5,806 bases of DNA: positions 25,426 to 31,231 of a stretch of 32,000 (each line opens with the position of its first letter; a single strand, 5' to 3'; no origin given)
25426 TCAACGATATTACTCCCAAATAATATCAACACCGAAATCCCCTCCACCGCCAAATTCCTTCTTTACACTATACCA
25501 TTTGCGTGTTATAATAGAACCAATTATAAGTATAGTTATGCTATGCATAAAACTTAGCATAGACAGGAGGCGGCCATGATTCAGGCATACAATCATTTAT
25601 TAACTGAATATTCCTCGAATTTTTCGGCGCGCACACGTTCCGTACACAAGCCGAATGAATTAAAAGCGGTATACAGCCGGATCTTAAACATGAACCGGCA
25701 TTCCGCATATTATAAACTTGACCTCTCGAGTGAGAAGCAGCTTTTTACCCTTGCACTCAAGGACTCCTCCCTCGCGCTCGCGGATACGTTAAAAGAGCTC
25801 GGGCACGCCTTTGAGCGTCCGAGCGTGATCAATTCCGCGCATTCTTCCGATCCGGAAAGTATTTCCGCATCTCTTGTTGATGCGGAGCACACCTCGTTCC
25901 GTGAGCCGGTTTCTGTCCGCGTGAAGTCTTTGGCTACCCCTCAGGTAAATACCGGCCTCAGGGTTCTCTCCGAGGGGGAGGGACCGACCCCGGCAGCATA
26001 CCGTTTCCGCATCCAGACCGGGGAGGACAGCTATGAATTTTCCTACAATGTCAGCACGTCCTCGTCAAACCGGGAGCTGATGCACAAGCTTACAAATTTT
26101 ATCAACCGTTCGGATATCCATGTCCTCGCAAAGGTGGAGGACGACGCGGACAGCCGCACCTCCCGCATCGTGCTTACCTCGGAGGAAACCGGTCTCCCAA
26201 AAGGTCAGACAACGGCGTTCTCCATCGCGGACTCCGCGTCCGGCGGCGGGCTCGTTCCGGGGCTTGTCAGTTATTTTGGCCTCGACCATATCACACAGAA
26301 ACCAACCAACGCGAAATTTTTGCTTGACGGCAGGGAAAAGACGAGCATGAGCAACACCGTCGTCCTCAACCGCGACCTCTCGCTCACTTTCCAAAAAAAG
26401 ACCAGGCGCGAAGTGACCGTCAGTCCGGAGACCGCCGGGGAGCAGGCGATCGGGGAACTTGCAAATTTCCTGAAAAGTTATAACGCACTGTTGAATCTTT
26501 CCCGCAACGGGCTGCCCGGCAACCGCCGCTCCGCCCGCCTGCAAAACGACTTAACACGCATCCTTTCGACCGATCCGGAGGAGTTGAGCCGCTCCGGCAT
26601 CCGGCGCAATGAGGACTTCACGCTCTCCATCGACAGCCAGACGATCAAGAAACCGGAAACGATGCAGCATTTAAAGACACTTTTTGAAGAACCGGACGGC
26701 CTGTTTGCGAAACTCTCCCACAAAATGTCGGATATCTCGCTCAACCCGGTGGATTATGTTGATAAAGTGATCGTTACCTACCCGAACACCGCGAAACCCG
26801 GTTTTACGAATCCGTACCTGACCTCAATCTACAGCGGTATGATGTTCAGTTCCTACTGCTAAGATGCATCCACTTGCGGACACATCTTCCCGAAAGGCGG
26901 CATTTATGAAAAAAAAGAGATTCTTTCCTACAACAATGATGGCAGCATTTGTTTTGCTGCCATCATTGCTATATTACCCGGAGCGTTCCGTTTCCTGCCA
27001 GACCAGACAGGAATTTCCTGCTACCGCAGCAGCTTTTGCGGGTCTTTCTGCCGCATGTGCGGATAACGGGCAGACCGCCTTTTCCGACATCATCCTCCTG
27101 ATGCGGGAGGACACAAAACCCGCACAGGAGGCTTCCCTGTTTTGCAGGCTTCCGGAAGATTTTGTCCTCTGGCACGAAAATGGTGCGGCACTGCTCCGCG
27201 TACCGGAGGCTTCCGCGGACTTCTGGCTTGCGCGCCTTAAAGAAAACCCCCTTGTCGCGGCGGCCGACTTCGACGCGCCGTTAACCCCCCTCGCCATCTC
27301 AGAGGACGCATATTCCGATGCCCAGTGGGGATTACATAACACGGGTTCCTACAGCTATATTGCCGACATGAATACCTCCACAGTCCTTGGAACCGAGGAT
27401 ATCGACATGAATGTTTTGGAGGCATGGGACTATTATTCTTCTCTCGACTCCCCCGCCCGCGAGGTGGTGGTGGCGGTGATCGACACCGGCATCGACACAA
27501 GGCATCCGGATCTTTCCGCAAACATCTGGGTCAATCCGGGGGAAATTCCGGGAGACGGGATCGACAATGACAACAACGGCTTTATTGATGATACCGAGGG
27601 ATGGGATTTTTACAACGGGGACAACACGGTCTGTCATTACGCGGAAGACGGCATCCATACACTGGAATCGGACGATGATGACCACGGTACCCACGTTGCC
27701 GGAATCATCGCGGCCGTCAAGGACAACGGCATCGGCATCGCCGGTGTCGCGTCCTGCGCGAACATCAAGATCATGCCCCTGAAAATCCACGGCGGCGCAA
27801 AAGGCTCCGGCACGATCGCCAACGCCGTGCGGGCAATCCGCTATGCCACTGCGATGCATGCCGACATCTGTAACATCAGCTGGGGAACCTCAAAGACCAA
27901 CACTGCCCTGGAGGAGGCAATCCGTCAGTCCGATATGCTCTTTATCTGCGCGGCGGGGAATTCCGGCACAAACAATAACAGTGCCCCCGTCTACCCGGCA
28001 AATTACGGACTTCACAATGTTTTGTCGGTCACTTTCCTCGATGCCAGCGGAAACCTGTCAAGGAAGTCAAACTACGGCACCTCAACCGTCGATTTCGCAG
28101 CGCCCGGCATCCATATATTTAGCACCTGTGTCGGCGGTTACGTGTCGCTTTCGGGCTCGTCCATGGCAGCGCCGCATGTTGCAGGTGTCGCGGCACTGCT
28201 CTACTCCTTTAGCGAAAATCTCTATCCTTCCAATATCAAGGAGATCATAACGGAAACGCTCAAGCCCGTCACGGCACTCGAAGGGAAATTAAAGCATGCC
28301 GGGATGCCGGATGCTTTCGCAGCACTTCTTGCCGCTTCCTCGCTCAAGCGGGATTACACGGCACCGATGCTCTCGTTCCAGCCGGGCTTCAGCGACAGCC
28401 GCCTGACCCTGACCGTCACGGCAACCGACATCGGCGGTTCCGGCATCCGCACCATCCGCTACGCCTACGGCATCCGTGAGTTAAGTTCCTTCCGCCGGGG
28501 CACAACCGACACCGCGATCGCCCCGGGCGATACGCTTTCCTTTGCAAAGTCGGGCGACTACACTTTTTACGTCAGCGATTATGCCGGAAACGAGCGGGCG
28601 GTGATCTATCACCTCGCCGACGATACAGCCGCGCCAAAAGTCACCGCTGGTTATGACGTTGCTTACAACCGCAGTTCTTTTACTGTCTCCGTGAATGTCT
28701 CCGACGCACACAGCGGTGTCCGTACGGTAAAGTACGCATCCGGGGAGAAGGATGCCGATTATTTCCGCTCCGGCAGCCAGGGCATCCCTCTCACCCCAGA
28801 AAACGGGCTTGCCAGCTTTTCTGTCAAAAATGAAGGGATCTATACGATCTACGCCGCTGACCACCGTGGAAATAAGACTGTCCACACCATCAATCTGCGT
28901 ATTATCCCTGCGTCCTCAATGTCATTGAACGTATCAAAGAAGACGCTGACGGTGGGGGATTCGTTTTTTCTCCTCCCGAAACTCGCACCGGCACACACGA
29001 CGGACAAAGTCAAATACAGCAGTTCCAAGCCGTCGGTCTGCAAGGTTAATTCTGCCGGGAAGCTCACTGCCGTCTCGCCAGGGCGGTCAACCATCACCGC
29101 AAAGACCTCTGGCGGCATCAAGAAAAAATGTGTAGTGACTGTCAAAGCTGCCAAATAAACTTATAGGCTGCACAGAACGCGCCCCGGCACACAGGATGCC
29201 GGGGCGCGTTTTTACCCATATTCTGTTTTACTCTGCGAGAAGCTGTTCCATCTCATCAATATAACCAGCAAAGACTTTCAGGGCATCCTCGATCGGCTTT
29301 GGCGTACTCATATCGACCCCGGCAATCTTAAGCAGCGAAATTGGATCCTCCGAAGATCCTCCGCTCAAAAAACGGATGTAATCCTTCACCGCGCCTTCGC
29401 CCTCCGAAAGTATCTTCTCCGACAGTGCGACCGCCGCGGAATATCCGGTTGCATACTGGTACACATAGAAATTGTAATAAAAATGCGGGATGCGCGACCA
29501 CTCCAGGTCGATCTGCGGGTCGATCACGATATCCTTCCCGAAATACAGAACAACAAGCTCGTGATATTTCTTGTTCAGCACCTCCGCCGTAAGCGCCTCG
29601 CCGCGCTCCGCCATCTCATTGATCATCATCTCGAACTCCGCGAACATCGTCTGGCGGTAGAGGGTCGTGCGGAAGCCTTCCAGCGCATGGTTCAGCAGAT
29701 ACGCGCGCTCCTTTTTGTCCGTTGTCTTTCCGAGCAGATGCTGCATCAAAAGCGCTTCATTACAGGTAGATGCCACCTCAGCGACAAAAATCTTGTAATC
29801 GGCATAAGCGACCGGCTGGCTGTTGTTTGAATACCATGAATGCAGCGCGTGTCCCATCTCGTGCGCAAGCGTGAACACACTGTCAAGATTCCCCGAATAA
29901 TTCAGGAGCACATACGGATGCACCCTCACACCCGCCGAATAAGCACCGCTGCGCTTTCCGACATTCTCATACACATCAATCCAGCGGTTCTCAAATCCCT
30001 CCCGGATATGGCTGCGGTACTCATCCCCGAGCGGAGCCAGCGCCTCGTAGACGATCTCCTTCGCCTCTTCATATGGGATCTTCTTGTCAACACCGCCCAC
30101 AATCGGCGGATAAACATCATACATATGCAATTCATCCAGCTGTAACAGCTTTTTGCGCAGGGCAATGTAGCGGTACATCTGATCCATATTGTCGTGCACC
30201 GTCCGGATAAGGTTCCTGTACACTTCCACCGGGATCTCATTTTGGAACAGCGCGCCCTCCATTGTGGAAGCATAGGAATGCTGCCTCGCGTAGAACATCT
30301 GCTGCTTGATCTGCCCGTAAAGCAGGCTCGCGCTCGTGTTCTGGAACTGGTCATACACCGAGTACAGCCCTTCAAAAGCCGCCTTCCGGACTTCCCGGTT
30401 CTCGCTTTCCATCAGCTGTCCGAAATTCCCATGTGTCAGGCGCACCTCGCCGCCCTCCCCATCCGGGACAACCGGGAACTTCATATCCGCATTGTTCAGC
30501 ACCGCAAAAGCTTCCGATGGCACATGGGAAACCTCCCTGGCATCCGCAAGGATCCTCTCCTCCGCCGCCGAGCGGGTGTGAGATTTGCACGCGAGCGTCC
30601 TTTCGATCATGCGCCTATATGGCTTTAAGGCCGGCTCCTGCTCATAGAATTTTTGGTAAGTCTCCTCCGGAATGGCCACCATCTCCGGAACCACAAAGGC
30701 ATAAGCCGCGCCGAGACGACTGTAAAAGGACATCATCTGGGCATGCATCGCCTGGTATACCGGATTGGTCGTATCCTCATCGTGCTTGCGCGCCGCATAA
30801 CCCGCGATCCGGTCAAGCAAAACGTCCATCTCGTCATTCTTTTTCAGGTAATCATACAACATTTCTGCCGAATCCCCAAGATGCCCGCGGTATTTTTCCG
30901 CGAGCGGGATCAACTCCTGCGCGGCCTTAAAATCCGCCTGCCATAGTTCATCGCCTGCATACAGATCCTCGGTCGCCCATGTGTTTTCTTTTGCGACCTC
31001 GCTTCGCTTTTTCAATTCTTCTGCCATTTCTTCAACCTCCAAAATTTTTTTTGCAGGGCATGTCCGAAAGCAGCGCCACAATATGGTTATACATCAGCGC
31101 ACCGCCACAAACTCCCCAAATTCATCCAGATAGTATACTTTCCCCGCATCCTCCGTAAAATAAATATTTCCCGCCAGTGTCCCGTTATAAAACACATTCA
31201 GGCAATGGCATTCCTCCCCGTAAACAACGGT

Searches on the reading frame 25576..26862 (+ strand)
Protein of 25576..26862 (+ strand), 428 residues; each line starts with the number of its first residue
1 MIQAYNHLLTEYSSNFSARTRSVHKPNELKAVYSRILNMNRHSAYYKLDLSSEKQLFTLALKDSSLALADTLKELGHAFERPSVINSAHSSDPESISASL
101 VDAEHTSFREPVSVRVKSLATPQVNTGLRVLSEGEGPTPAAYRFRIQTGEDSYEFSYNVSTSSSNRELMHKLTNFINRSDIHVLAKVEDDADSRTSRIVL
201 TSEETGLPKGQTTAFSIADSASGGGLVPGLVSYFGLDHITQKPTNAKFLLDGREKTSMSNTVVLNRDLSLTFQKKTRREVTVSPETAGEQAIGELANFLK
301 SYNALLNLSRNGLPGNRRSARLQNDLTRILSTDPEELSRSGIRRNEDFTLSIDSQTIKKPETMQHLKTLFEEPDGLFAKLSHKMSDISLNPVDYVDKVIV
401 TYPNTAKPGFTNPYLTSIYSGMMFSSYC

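Call 7: search_protein_families(library=pfam, proteins=[window:25576-26862:+], max_evalue=0.001)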
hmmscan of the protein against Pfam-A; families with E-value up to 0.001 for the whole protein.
window:25576-26862:+ (428 aa): 1 family
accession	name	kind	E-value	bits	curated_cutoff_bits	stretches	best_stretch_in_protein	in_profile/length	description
PF07195.17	FliD_C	-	3.4e-05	23.8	25.4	1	244-310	2-71/236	Flagellar hook-associated protein 2 C-terminus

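Call 80: search_protein_families(library=ncbifam, proteins=[window:25576-26862:+], max_evalue=0.001)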
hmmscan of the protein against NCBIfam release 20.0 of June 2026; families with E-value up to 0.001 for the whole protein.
window:25576-26862:+ (428 aa): 3 families
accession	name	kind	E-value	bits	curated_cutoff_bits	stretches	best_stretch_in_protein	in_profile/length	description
NF005833.0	PRK07737.1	equivalog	3.2e-07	29.8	444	1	89-307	70-289/501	flagellar hook-associated protein 2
NF005188.0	PRK06664.1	equivalog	0.00028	19.4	469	0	242-309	389-457/661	flagellar hook-associated protein FliD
NF009400.1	PRK12765.1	equivalog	0.00076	18.1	448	0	139-244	128-231/596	flagellar filament capping protein FliD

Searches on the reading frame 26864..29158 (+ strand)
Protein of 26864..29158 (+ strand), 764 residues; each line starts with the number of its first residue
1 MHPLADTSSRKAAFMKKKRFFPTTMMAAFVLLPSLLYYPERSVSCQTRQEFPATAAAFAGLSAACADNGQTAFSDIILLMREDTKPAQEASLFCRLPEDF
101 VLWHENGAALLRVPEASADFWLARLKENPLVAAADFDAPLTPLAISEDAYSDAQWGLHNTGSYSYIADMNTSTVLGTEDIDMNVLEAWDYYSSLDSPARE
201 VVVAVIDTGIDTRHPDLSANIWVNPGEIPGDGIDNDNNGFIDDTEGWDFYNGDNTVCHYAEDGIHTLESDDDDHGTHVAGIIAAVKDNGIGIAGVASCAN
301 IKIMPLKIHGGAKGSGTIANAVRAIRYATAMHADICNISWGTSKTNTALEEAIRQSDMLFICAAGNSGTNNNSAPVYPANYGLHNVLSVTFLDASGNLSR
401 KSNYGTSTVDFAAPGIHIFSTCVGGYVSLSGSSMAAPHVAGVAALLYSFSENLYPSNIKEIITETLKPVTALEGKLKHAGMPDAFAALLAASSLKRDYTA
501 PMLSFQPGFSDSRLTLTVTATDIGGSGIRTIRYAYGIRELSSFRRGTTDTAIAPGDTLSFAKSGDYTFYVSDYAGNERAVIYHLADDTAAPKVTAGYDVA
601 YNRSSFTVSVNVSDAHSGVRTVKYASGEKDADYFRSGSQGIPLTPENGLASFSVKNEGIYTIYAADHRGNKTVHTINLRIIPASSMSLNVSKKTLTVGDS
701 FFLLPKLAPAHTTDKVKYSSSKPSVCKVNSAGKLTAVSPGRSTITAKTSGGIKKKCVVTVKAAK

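Call 7: search_protein_families(library=pfam, proteins=[window:26864-29158:+], max_evalue=0.001)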
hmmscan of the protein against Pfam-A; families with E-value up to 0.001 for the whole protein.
window:26864-29158:+ (764 aa): 3 families
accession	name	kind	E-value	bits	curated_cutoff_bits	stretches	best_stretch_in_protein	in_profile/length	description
PF00082.27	Peptidase_S8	-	3.7e-53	181.1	21.8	1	199-466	2-273/288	Subtilase family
PF02368.24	Big_2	-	3e-06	27.5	22.8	1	685-747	4-67/79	Bacterial Ig-like domain (group 2)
PF22359.2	Big-like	-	0.00016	22.3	27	1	715-762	2-48/48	Bacterial Ig-like domain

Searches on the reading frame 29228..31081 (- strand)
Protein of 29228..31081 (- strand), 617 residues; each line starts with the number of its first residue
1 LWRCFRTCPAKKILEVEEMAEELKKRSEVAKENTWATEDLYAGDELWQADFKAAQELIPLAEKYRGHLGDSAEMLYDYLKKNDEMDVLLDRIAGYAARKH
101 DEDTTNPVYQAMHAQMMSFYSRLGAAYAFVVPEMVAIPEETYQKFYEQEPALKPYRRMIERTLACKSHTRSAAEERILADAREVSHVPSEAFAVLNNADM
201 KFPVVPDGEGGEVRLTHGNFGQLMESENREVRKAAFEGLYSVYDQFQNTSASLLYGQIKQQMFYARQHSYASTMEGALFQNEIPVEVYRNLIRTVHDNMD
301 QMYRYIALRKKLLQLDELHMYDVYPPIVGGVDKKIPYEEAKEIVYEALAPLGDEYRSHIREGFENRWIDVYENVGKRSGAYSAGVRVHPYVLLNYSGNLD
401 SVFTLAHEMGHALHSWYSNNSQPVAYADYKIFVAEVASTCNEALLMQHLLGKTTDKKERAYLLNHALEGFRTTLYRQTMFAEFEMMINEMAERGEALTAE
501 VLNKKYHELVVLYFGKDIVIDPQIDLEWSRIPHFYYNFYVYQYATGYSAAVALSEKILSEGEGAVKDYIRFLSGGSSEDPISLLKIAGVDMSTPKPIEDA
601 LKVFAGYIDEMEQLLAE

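Call 7: search_protein_families(library=pfam, proteins=[window:29228-31081:-], max_evalue=0.001)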
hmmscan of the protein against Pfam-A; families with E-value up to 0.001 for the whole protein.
window:29228-31081:- (617 aa): 2 families
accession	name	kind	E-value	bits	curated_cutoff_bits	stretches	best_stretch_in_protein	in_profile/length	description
PF01432.26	Peptidase_M3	-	1.4e-77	262.4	27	1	223-602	2-456/457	Peptidase family M3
PF08439.15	Peptidase_M3_N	-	3.1e-20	72.6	25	1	133-202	1-70/70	Oligopeptidase F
